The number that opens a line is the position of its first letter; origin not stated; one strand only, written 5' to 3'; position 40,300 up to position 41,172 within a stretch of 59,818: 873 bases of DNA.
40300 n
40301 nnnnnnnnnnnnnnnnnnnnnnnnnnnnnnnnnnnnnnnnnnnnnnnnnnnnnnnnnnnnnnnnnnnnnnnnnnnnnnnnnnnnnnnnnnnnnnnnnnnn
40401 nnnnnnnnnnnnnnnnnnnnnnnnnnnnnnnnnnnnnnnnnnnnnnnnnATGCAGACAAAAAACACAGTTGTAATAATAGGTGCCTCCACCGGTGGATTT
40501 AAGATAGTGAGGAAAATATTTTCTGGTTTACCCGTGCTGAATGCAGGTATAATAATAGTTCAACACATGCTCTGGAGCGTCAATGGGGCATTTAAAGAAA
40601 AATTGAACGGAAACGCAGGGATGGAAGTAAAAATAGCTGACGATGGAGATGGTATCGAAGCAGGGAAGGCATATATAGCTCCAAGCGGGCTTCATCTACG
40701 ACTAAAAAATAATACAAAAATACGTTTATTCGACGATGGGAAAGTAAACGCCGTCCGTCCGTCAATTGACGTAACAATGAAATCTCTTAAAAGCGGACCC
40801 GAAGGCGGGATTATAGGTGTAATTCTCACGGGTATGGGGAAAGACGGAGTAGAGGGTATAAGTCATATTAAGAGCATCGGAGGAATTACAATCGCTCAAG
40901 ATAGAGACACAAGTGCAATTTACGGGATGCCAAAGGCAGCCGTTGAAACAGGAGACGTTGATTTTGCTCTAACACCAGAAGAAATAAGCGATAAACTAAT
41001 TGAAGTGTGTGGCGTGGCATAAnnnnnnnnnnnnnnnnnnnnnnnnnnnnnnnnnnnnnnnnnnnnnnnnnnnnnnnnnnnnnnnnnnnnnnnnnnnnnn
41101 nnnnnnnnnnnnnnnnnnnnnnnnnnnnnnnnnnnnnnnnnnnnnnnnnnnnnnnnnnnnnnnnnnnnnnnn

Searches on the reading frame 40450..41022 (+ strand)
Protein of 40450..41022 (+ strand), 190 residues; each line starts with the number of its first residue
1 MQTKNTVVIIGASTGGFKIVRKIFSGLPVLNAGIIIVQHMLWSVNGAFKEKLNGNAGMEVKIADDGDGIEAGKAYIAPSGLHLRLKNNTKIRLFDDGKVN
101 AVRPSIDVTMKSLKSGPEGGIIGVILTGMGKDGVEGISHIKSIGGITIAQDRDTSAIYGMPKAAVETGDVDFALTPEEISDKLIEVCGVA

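Call 50: search_protein_families(library=pfam, proteins=[window:40450-41022:+])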
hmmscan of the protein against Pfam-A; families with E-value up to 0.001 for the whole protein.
window:40450-41022:+ (190 aa): 1 family
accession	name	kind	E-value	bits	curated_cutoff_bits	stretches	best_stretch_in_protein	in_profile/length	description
PF01339.22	CheB_methylest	-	5.3e-55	186.3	24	1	8-183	1-174/174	CheB methylesterase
